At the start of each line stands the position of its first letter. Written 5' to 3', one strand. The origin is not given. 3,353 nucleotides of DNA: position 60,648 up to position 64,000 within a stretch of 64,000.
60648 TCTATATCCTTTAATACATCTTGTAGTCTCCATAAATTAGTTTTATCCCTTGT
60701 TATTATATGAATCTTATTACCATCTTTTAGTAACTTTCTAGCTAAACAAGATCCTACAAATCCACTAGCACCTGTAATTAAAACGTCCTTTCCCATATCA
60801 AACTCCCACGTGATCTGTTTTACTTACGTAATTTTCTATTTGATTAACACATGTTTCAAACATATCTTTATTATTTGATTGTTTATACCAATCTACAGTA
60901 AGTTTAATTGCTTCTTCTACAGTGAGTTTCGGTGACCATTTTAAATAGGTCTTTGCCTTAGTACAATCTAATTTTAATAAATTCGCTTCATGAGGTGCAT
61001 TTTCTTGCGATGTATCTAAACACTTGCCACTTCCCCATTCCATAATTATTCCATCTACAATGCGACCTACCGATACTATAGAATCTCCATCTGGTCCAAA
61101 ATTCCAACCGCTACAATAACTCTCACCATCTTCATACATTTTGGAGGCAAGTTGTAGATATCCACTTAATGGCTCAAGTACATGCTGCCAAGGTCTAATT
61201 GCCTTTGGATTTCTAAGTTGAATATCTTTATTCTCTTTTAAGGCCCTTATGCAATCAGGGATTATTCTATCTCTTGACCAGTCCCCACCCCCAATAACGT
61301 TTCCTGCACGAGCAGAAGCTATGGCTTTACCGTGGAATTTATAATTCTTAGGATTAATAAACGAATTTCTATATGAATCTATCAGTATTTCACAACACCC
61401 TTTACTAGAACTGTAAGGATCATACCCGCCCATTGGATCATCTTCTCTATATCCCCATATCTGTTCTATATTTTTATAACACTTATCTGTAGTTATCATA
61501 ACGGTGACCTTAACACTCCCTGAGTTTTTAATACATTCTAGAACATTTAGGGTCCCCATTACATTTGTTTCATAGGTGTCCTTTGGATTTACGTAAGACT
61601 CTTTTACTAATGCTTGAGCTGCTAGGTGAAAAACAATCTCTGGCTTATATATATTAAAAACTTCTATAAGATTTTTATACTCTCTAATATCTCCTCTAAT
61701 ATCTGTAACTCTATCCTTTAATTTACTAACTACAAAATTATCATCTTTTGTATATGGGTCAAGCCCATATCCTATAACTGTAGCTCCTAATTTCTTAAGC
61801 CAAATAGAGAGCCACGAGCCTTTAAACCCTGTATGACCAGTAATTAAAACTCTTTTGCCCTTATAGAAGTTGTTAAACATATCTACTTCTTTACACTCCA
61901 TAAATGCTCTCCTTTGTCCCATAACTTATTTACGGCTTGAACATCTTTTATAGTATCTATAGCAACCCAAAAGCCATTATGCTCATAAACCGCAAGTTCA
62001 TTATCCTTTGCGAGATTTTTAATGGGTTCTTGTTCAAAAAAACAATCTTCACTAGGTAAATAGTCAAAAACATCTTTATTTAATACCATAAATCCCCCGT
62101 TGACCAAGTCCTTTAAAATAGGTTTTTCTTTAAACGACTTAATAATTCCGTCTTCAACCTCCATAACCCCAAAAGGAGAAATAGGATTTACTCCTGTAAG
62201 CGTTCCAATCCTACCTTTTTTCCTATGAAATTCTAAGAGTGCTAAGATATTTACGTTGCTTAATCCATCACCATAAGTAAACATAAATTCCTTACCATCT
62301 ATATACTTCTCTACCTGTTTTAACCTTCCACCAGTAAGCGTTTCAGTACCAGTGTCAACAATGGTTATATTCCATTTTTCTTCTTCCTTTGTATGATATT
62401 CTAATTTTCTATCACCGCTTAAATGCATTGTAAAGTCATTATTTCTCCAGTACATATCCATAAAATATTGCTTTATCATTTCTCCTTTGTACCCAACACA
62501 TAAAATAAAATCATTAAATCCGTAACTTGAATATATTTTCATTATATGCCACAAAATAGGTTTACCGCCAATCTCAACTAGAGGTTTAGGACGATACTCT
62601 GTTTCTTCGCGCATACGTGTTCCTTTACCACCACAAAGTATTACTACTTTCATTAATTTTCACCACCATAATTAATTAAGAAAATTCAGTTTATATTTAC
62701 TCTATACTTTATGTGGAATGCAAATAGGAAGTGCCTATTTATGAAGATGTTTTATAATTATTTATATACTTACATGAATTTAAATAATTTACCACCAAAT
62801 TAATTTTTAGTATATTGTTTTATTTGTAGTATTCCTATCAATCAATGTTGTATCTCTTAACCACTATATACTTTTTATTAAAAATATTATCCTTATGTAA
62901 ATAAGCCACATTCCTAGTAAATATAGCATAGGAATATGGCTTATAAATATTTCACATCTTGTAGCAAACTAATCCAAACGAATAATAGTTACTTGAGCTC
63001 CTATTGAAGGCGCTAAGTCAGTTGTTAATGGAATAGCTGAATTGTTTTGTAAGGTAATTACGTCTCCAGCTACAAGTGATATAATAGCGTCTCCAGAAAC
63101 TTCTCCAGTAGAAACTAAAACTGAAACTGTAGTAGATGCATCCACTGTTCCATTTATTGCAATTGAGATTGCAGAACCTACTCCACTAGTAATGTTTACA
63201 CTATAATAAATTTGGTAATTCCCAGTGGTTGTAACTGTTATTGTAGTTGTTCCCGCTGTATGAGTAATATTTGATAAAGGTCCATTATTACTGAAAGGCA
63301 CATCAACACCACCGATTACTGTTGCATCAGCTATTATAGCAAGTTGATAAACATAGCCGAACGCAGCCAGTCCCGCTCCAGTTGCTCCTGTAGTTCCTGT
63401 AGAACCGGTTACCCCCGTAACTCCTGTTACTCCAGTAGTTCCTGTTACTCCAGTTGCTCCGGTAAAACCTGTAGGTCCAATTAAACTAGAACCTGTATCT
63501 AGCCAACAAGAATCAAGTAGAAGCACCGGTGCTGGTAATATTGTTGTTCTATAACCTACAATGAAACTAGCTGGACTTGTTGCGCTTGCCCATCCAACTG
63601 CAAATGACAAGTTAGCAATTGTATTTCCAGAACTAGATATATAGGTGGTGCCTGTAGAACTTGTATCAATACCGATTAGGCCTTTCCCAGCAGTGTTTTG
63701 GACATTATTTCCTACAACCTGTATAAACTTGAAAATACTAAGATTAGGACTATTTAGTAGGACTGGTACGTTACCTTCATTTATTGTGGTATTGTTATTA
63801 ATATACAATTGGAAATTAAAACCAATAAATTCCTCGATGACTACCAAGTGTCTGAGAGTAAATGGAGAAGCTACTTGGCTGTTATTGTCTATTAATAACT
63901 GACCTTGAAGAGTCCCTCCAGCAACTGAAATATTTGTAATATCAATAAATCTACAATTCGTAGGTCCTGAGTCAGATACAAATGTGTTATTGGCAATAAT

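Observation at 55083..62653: Predicted CDP-activated, C-branched 3,6-dideoxyhexose pathway (YerE-like ThDP enzyme) beside a collagen-like spore-surface protein gene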

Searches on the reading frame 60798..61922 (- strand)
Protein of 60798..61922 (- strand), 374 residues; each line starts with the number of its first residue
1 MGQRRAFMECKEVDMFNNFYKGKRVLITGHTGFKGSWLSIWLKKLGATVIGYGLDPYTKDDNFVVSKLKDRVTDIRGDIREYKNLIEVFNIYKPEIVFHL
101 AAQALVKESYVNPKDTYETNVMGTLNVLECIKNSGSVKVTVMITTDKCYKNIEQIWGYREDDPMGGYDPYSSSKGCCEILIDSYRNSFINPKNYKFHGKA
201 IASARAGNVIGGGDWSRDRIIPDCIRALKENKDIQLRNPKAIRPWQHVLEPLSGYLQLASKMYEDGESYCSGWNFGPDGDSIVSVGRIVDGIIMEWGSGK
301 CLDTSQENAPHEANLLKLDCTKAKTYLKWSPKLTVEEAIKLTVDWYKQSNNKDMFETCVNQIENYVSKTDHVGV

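Call 3: search_protein_families(library=pfam, proteins=[window:60798-61922:-])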
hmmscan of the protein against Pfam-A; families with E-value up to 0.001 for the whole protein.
window:60798-61922:- (374 aa): 6 families
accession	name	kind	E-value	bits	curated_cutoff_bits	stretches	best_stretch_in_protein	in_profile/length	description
PF16363.11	GDP_Man_Dehyd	-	6.9e-37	128.1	27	1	26-340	1-330/332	GDP-mannose 4,6 dehydratase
PF01370.27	Epimerase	-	2.1e-29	103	20.9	1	25-261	1-227/240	NAD dependent epimerase/dehydratase family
PF02719.21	Polysacc_synt_2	-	3.5e-16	59.7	20.2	1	63-251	47-209/293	Polysaccharide biosynthesis protein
PF04321.23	RmlD_sub_bind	-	4.3e-05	23.2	27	1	24-183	2-138/287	RmlD substrate binding domain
PF01073.25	3Beta_HSD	-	7.3e-05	22.4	22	1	27-149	2-121/280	3-beta hydroxysteroid dehydrogenase/isomerase family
PF07993.18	NAD_binding_4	-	0.00069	19.3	20.1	0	67-185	58-192/258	Male sterility protein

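Call 4: search_protein_families(library=ncbifam, proteins=[window:60798-61922:-])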
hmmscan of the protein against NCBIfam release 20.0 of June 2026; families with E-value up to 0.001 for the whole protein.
window:60798-61922:- (374 aa): 19 families
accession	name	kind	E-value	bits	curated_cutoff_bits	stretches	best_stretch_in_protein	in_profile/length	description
TIGR02622.1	CDP_4_6_dhtase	equivalog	5.7e-151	502.6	278.45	1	19-365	1-351/352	CDP-glucose 4,6-dehydratase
TIGR01181.1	dTDP_gluc_dehyt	equivalog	3.8e-32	111.7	365.1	1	24-350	1-315/321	dTDP-glucose 4,6-dehydratase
TIGR01179.1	galE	equivalog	7.7e-24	84.1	262.3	1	24-351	1-330/332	UDP-glucose 4-epimerase GalE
TIGR04180.1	EDH_00030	hypoth_equivalog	8.2e-23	80.9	475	1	25-332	1-295/297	NAD-dependent 4,6-dehydratase LegB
TIGR01472.1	gmd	equivalog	4.7e-17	62.2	415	1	24-188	2-173/342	GDP-mannose 4,6-dehydratase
NF007490.0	PRK10084.1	subfamily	4.6e-16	58.8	649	1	24-350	2-338/361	dTDP-glucose 4,6-dehydratase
NF007582.0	PRK10217.1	equivalog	3.5e-13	49.4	698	1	23-348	2-333/355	dTDP-glucose 4,6-dehydratase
NF007956.0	PRK10675.1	subfamily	7.2e-13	48.4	394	1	24-181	2-160/338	UDP-glucose 4-epimerase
NF011728.1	PRK15181.1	equivalog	1.9e-10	40.3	760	1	22-187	15-182/348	Vi polysaccharide biosynthesis UDP-N-acetylglucosaminuronic acid C-4 epimerase TviC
TIGR03589.1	PseB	equivalog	5.8e-09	35.3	407.75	1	20-152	2-132/324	UDP-N-acetylglucosamine 4,6-dehydratase (inverting)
NF042423.1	oxyalk_red_Shew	equivalog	5.9e-09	35.4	580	1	22-142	8-115/331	2-alkyl-3-oxoalkanoate reductase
TIGR04130.1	FnlA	equivalog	8.2e-09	34.8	730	1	20-153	2-132/337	UDP-N-acetylglucosamine 4,6-dehydratase/5-epimerase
TIGR01214.1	rmlD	equivalog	1.3e-08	34.3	224.05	1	24-186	1-140/285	dTDP-4-dehydrorhamnose reductase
NF042422.1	oxyalk_red_OleD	equivalog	7.7e-08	32.1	580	1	24-161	2-127/329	2-alkyl-3-oxoalkanoate reductase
TIGR03466.1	HpnA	hypoth_equivalog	7.4e-07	28.3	367.65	1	24-141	2-109/327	hopanoid-associated sugar epimerase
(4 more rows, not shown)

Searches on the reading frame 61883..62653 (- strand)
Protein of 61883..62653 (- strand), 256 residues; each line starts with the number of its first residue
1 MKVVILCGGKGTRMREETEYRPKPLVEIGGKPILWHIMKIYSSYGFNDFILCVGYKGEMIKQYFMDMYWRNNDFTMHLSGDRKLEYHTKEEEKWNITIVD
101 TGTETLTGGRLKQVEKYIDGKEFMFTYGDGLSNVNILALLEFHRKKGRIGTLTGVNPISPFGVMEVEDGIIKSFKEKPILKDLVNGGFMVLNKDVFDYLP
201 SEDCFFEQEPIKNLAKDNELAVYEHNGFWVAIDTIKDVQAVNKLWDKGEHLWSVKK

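Call 3: search_protein_families(library=pfam, proteins=[window:61883-62653:-])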
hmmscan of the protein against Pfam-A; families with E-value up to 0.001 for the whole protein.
window:61883-62653:- (256 aa): 2 families
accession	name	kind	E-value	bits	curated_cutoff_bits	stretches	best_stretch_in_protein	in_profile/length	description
PF00483.29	NTP_transferase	-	5.4e-21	75.7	21.2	1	2-238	1-235/245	Nucleotidyl transferase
PF12804.13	NTP_transf_3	-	1.9e-09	38.3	27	1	3-56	1-49/160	MobA-like NTP transferase domain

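Call 4: search_protein_families(library=ncbifam, proteins=[window:61883-62653:-])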
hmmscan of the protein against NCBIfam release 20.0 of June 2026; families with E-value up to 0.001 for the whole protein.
window:61883-62653:- (256 aa): 31 families (the best 25 are shown)
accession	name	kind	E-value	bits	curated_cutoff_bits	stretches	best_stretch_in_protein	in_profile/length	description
TIGR02623.1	G1P_cyt_trans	equivalog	1e-97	326.5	300.25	1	1-254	1-254/255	glucose-1-phosphate cytidylyltransferase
TIGR03992.1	Arch_glmU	subfamily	2.6e-29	102.3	292.1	2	1-68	1-68/393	bifunctional sugar-1-phosphate nucleotidylyltransferase/acetyltransferase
NF049965.1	GlMnHpPGnyltfHddC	equivalog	6.4e-24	84.8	300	1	1-213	1-189/221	D-glycero-D-manno-heptose 1-phosphate guanosyltransferase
NF052502.1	man1P_GTase_Rv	exception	4.3e-21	75.2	440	2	2-66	2-66/352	mannose-1-phosphate guanylyltransferase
NF041313.1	UDPGP_AglF_Halo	equivalog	2.5e-20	72.9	400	1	1-201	1-188/234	UTP--glucose-1-phosphate uridylyltransferase AglF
NF041173.1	Sug_nt_acttase_Thmprot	equivalog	8.5e-20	71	600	2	70-244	46-226/405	bifunctional sugar-1-phosphate nucleotidylyltransferase/acetyltransferase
NF045761.1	NAMPUrTaseMurU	equivalog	5.6e-17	62.3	250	1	1-66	1-66/226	N-acetylmuramate alpha-1-phosphate uridylyltransferase MurU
NF041135.1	IPPtranDIPPsyn_Thcocales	equivalog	1.6e-14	53.7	580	1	1-65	1-61/419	bifunctional L-myo-inositol-1-phosphate cytidylyltransferase/CDP-L-myo-inositol myo-inositolphosphotransferase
TIGR01208.1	rmlA_long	equivalog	8.6e-13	47.9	320.25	1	2-67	1-67/353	glucose-1-phosphate thymidylyltransferase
TIGR02091.1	glgC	equivalog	1e-11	44.6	424.9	1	3-236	3-250/364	glucose-1-phosphate adenylyltransferase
TIGR01173.1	glmU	equivalog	3.4e-09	36.1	366.85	1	1-66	1-63/452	bifunctional UDP-N-acetylglucosamine diphosphorylase/glucosamine-1-phosphate N-acetyltransferase GlmU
NF002772.0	PRK02862.1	equivalog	6.7e-09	35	537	1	4-183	7-184/429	glucose-1-phosphate adenylyltransferase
NF045697.1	MurNAcPUrMurU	equivalog_domain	1.4e-08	34.4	370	1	5-65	2-62/229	N-acetylmuramate alpha-1-phosphate uridylyltransferase MurU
NF001947.0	PRK00725.1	subfamily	2e-07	30.2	470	1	3-179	19-194/426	glucose-1-phosphate adenylyltransferase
NF010936.0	PRK14356.1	equivalog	3e-07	29.7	666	1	4-67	9-69/456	bifunctional UDP-N-acetylglucosamine diphosphorylase/glucosamine-1-phosphate N-acetyltransferase GlmU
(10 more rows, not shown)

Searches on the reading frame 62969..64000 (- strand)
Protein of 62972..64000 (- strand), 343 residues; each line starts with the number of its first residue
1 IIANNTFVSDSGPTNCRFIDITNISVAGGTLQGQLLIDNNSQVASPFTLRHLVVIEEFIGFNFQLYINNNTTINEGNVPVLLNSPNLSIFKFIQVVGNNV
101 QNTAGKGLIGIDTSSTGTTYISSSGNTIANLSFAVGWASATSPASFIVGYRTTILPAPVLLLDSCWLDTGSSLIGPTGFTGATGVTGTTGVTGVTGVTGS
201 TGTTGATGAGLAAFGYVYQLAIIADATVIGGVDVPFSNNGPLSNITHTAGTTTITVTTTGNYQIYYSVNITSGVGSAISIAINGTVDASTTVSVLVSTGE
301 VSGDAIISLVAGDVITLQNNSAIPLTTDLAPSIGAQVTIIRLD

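Call 3: search_protein_families(library=pfam, proteins=[window:62969-63847:-])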
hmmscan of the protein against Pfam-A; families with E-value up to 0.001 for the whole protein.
window:62969-63847:- (292 aa): 2 families
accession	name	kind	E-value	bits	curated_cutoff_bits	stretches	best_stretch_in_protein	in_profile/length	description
PF18573.7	BclA_C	-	1.7e-21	76.9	38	1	176-291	13-127/128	BclA C-terminal domain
PF01391.23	Collagen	-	0.00024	21.2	27.2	1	124-157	10-43/60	Collagen triple helix repeat (20 copies)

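Call 4: search_protein_families(library=ncbifam, proteins=[window:62969-63847:-])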
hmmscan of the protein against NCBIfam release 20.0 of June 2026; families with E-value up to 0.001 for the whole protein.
window:62969-63847:- (292 aa): 0 families

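Call 45: find_homologous_proteins(query=window:62972-64000:-, max_evalue=0.00001)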
Query window:62972-64000:- (343 aa): 313 proteins with E <= 0.00001 among 8000 candidates; the best 120 are listed.
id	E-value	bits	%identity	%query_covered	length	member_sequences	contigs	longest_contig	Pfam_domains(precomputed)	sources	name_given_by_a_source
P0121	2.5e-107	377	61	37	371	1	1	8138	PF01052.26,PF00386.28,PF18573.8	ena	-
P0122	2.7e-106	373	55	37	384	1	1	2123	PF14604.13,PF00386.28,PF18573.8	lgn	-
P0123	2.8e-87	311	57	39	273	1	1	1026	PF01052.26,PF18573.8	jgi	jgi:hypothetical protein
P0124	3.3e-67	245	75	49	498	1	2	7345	-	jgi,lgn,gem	jgi:hypothetical protein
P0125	4.3e-66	241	68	49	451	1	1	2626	PF01391.24,PF24517.3,PF18573.8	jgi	jgi:hypothetical protein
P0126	9.9e-66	240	64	38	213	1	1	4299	PF01052.26,PF18573.8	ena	-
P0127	1.9e-65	239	73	49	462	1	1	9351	-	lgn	-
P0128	2.9e-65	239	62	50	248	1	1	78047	PF01391.24,PF18573.8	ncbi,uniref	ncbi:collagen-like protein, partial [Desulfitobacterium sp. THU1]|uniref:BclA C-terminal domain-cont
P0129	8.4e-65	237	72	49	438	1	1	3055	-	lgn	-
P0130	2.0e-64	236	70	49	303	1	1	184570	-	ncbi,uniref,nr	ncbi:hypothetical protein [Phosphitispora fastidiosa]|uniref:hypothetical protein n=1 Tax=Phosphitis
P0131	3.5e-64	235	70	49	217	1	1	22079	-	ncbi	-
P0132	1.5e-63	233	69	51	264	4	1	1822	PF01391.24,PF18573.8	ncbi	ncbi:collagen-like protein, partial [Clostridium beijerinckii]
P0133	2.4e-63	232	73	49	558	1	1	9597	PF24517.3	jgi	jgi:hypothetical protein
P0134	4.0e-63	231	70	49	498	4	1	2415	-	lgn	-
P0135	2.7e-62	229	66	38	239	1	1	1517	PF01391.24,PF18573.8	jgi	jgi:hypothetical protein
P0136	3.4e-61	225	68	38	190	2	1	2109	PF18573.8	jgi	jgi:hypothetical protein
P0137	5.8e-61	224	64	51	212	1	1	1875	PF01391.24,PF18573.8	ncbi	ncbi:collagen-like protein, partial [Clostridium beijerinckii]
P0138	1.1e-60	223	68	51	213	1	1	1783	PF01391.24,PF18573.8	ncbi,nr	ncbi:collagen-like protein, partial [Clostridium sp. PL3]|nr:collagen-like protein [Clostridium thai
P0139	1.5e-60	223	69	41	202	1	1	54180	PF01391.24,PF18573.8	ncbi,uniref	ncbi:BclA C-terminal domain-containing protein, partial [Sporosalibacterium faouarense]|uniref:BclA 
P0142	9.5e-60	220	65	51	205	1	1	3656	PF01391.24,PF18573.8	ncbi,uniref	ncbi:BclA C-terminal domain-containing protein, partial [Bacillus mycoides]|uniref:BclA C-terminal d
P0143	1.1e-59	220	65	38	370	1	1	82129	PF01391.24,PF24517.3,PF18573.8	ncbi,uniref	ncbi:DNRLRE domain-containing protein [Clostridium thailandense]|uniref:DNRLRE domain-containing pro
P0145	1.4e-59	220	65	51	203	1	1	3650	PF01391.24,PF18573.8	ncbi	ncbi:BclA C-terminal domain-containing protein, partial [Bacillus mycoides]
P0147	2.6e-59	219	68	51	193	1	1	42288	PF01391.24,PF18573.8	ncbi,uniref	ncbi:BclA C-terminal domain-containing protein, partial [Clostridium beijerinckii]|uniref:BclA C-ter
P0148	2.7e-59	219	63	49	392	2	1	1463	PF01391.24,PF18573.8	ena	-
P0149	3.9e-59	218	67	39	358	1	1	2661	PF02839.20,PF01391.24,PF18573.8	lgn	-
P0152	1.0e-58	217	65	49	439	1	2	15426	PF01391.24,PF18573.8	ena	-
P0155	5.0e-58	215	65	49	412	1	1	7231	PF01391.24,PF18573.8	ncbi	-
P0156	5.4e-58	215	65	49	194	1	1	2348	PF01391.24,PF18573.8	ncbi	ncbi:BclA C-terminal domain-containing protein, partial [Clostridium drakei]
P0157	7.6e-58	214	63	48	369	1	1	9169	PF02839.20,PF01391.24,PF18573.8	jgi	jgi:hypothetical protein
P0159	4.2e-57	212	66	49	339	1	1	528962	PF01391.24,PF18573.8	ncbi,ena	-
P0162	6.1e-57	211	63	53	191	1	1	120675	PF01391.24,PF18573.8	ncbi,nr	ncbi:collagen-like protein, partial [Clostridium sp. 19966]|nr:collagen-like protein [Clostridium sp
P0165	2.3e-56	209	63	39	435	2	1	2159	PF01391.24,PF18573.8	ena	-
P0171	6.5e-55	205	66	51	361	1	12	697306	PF01391.24,PF18573.8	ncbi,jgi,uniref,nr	ncbi:hypothetical protein J2Z76_000064 [Sedimentibacter acidaminivorans]|jgi:BclA-like protein/colla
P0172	9.4e-55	204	64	51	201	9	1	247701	PF01391.24,PF18573.8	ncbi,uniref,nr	ncbi:collagen-like protein, partial [Clostridium beijerinckii]|uniref:BclA C-terminal domain-contain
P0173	1.2e-54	204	63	49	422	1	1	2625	PF01391.24,PF24517.3,PF18573.8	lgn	-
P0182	7.4e-53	198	62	49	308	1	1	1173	PF01391.24,PF18573.8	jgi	jgi:BclA C-terminal domain/Collagen triple helix repeat (20 copies)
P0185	2.0e-52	196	61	38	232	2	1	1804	PF01052.26,PF18573.8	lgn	-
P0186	9.5e-52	194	61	48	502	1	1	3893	PF01391.24,PF18573.8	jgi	-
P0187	3.6e-51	192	61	38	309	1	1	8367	PF01391.24,PF18573.8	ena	-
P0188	9.0e-51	191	57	49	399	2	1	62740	PF01391.24,PF18573.8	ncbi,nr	ncbi:MAG: hypothetical protein IT165_08720 [Bryobacterales bacterium]|nr:hypothetical protein [Bryob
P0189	1.2e-50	190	52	49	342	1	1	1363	PF01391.24,PF18573.8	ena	-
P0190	1.3e-50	190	44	49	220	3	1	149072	PF01391.24,PF18573.8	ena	-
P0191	1.8e-50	190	56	48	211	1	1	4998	PF01391.24,PF18573.8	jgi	jgi:hypothetical protein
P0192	2.5e-50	189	55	51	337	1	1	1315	PF01391.24,PF18573.8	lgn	-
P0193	3.2e-50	189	57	49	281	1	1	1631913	PF01391.24,PF18573.8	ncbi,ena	-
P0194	7.4e-50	188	62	49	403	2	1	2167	PF01391.24,PF18573.8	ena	-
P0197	2.6e-48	183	66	43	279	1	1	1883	PF26696.1,PF18573.8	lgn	-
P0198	4.4e-48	182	51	49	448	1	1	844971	PF01391.24,PF18573.8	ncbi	ncbi:MAG: hypothetical protein U0R19_05700 [Bryobacteraceae bacterium]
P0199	8.5e-48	181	70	39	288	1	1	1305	PF26696.1,PF18573.8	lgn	-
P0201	2.8e-47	179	64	39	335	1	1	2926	PF01391.24,PF18573.8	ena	-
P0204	1.6e-46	177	66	38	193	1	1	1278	PF01391.24,PF18573.8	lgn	-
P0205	3.7e-46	176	57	49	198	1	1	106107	PF01391.24,PF18573.8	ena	-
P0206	1.2e-45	174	57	38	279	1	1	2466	PF18573.8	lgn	-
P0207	1.3e-45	174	59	48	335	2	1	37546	PF01391.24,PF18573.8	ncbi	ncbi:MAG: hypothetical protein ACH350_06675 [Parachlamydiaceae bacterium]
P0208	2.4e-45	173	66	43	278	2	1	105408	PF26696.1,PF18573.8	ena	-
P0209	6.3e-45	172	63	42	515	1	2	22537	PF18573.8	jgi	-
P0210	7.0e-45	172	65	40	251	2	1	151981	PF18573.8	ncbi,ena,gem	-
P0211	8.6e-45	171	61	41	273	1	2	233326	PF18573.8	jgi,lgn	jgi:hypothetical protein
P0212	1.1e-44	171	66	39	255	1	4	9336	PF26696.1,PF18573.8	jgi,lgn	-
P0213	3.5e-44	169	67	37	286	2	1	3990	PF26696.1,PF18573.8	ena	-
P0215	1.2e-43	167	65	40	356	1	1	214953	PF18573.8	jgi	jgi:hypothetical protein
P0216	1.8e-43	167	50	38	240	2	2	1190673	PF01391.24,PF18573.8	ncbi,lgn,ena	-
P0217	5.6e-43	165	53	46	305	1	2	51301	PF18573.8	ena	-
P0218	9.9e-42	161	65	39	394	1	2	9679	PF18573.8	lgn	-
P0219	3.1e-41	160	67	37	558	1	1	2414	PF18573.8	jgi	-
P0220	5.0e-41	159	55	48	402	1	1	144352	PF01391.24,PF18573.8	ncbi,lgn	-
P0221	8.6e-41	158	51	39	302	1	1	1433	PF01391.24,PF18573.8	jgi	jgi:hypothetical protein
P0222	4.1e-39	153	58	42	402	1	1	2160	PF18573.8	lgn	-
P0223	4.1e-37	146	58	43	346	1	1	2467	PF18573.8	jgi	jgi:hypothetical protein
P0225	1.2e-36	144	60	38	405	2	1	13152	PF18573.8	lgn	-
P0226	7.3e-35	139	59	42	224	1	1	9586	PF18573.8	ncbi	-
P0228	7.2e-30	122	57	39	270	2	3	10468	PF18573.8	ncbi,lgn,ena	-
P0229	3.4e-27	113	39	49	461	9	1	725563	PF01391.24,PF26595.1,PF18573.8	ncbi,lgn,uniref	ncbi:BclA C-terminal domain-containing protein [Bacillus atrophaeus]|uniref:BclA C-terminal domain-c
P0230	1.5e-26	111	36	42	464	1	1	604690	PF01391.24,PF26595.1,PF18573.8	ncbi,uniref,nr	ncbi:BclA C-terminal domain-containing protein [Bacillus atrophaeus]|uniref:BclA C-terminal domain-c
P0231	2.0e-26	111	38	49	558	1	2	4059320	PF02839.20,PF01391.24,PF26595.1,PF18573.8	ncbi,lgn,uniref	ncbi:collagen-like protein [Bacillus atrophaeus]|uniref:BclA C-terminal domain-containing protein n=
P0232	1.5e-25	108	51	13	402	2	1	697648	PF01391.24,PF18573.8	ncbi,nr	ncbi:collagen-like protein [Bacillus atrophaeus]|nr:collagen-like protein [Bacillus atrophaeus]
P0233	3.1e-25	107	37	42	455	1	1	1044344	PF01391.24,PF26595.1,PF18573.8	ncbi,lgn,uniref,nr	ncbi:collagen-like protein [Bacillus atrophaeus]|uniref:BclA C-terminal domain-containing protein n=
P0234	3.7e-25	107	39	42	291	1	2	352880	PF01391.24,PF18573.8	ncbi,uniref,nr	ncbi:BclA C-terminal domain-containing protein [Bacillus tropicus]|uniref:BclA C-terminal domain-con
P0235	7.0e-24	103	36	49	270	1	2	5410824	PF01391.24,PF18573.8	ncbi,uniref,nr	ncbi:collagen-like protein [Bacillus sp. FSL W7-1294]|uniref:BclA C-terminal domain-containing prote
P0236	1.5e-23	101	37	49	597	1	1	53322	PF02839.20,PF01391.24,PF26595.1,PF18573.8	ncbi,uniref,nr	ncbi:BclA C-terminal domain-containing protein [Bacillus amyloliquefaciens]|uniref:BclA C-terminal d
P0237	4.5e-23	100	41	49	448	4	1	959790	PF02839.20,PF01391.24,PF18573.8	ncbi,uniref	ncbi:BclA C-terminal domain-containing protein [Bacillus velezensis]|uniref:BclA C-terminal domain-c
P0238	4.7e-23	100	42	45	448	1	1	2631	PF01391.24,PF18573.8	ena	-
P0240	1.2e-22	98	39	49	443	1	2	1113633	PF01391.24,PF26595.1,PF18573.8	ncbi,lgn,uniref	ncbi:BclA C-terminal domain-containing protein [Bacillus atrophaeus]|uniref:BclA C-terminal domain-c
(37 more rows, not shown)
